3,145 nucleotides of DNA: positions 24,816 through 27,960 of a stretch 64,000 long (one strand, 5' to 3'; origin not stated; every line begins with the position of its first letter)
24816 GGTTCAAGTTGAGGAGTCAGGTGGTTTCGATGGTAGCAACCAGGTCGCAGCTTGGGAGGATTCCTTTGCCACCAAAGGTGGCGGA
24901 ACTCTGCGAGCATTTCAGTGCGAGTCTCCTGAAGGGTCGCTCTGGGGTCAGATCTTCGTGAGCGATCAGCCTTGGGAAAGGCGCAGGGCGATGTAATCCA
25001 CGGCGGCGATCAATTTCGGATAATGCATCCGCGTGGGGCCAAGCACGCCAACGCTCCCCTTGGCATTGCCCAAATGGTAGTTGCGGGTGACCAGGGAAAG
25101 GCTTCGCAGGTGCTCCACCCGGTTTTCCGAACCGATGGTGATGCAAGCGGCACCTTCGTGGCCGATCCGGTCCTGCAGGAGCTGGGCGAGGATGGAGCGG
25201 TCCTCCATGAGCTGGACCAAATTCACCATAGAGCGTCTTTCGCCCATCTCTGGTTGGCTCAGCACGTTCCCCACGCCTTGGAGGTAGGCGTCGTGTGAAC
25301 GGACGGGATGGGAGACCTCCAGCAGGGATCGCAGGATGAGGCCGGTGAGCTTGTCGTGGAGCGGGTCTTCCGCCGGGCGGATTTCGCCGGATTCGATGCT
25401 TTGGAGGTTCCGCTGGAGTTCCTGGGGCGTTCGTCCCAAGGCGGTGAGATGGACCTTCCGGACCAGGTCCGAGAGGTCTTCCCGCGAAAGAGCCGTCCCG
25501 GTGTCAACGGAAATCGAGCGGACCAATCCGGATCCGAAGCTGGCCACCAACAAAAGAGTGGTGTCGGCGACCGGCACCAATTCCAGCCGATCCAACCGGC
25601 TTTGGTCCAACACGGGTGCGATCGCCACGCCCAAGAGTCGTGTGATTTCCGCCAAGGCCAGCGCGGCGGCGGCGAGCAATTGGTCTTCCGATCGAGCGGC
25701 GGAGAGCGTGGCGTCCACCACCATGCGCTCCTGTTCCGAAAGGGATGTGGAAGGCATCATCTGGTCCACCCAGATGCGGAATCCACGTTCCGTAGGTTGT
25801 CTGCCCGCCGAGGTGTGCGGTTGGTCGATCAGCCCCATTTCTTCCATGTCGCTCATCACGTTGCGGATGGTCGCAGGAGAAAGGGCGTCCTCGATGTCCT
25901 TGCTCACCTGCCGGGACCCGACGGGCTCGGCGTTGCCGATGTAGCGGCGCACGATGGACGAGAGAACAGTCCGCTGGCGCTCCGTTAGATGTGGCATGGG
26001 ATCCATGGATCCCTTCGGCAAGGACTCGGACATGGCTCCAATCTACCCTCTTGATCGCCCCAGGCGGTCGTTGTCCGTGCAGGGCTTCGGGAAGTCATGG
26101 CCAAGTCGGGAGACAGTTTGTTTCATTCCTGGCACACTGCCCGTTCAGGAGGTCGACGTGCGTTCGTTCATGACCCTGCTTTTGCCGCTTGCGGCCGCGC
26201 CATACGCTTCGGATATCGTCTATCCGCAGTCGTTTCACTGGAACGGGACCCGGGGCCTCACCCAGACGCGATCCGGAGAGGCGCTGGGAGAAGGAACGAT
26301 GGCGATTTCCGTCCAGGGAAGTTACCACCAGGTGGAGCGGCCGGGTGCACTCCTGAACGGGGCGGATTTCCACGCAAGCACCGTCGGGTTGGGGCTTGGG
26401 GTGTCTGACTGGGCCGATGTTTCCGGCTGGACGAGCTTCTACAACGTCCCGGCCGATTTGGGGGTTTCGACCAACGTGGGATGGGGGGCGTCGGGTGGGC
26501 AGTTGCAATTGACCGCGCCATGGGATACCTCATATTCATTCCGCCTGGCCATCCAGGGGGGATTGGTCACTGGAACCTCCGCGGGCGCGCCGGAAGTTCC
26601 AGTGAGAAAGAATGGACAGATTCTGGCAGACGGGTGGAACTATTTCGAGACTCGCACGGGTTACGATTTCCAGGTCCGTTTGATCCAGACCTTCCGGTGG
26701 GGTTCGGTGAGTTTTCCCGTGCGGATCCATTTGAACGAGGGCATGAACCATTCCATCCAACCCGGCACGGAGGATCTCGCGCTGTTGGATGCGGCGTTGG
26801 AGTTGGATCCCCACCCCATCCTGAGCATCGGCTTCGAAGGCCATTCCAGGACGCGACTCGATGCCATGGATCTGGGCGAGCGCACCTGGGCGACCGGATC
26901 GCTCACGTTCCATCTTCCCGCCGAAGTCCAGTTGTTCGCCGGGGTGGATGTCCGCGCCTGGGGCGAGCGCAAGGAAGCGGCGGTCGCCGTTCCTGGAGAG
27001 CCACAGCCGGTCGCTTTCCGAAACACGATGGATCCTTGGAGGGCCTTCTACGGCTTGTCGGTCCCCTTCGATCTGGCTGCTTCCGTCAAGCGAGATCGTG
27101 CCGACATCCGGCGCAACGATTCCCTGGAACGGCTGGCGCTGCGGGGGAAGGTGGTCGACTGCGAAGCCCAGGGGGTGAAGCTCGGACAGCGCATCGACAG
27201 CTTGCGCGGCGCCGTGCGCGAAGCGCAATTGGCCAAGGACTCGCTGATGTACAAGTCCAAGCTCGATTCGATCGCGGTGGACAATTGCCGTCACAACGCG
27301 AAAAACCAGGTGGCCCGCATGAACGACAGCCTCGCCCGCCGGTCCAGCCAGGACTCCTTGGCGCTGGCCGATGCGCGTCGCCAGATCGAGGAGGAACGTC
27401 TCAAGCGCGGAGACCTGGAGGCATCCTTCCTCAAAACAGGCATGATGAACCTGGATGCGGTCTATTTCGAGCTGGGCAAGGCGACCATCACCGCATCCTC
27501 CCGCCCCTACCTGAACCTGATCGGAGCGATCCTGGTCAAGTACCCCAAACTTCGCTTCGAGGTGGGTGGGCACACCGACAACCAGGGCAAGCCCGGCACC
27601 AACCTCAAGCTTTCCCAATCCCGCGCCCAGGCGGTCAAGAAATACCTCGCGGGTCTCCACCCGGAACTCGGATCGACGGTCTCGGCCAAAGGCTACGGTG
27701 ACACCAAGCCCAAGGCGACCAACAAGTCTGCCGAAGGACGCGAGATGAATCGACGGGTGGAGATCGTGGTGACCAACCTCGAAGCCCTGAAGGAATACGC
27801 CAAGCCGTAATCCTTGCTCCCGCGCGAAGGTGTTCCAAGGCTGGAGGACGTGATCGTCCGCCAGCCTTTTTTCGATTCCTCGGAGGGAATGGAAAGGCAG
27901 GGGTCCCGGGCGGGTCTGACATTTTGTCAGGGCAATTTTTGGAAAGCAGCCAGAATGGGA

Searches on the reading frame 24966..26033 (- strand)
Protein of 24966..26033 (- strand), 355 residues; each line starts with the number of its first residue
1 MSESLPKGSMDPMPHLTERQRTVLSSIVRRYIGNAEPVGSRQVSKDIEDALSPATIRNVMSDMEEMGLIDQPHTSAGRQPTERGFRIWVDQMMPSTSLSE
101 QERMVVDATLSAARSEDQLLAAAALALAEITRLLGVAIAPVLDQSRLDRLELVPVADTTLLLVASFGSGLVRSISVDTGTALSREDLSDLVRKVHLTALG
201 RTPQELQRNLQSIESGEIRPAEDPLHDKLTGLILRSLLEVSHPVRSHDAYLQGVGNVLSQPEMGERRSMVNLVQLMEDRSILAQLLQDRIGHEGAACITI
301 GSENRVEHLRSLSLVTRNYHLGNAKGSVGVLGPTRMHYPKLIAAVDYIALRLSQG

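Call 13: search_protein_families(library=pfam, proteins=[window:24966-26033:-], max_evalue=0.0001)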
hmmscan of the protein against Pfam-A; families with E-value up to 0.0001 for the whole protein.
window:24966-26033:- (355 aa): 2 families
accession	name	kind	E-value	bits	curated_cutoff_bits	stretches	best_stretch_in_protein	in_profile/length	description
PF01628.27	HrcA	-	2.5e-41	142.4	22.2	1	117-342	1-215/215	HrcA protein C terminal domain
PF03444.21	HrcA_DNA-bdg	-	7.6e-07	29.1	21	1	16-85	2-70/79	Winged helix-turn-helix transcription repressor, HrcA DNA-binding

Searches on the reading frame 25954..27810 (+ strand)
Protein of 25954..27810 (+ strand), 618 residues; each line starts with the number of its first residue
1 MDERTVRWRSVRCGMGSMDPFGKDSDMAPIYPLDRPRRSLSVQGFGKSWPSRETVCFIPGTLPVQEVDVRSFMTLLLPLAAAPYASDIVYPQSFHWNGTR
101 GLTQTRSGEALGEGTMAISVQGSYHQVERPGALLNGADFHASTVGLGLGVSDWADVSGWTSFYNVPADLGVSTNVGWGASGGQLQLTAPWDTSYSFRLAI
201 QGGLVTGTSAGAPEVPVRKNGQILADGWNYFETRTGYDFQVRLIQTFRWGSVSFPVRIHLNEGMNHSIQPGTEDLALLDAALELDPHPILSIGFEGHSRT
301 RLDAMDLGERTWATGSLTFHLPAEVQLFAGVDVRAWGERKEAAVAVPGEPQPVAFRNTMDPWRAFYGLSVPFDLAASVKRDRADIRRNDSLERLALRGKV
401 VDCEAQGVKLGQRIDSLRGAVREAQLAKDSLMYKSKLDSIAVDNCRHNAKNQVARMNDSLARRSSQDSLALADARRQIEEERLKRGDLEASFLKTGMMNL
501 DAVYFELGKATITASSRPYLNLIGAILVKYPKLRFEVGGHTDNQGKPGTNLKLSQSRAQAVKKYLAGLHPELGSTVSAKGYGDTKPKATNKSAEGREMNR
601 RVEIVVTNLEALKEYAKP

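Call 13: search_protein_families(library=pfam, proteins=[window:25954-27810:+], max_evalue=0.0001)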
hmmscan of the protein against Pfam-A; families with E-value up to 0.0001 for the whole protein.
window:25954-27810:+ (618 aa): 1 family
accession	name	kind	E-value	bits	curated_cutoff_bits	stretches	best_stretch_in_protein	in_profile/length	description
PF00691.25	OmpA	-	7.9e-17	61.9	27.2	1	504-600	1-98/98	OmpA family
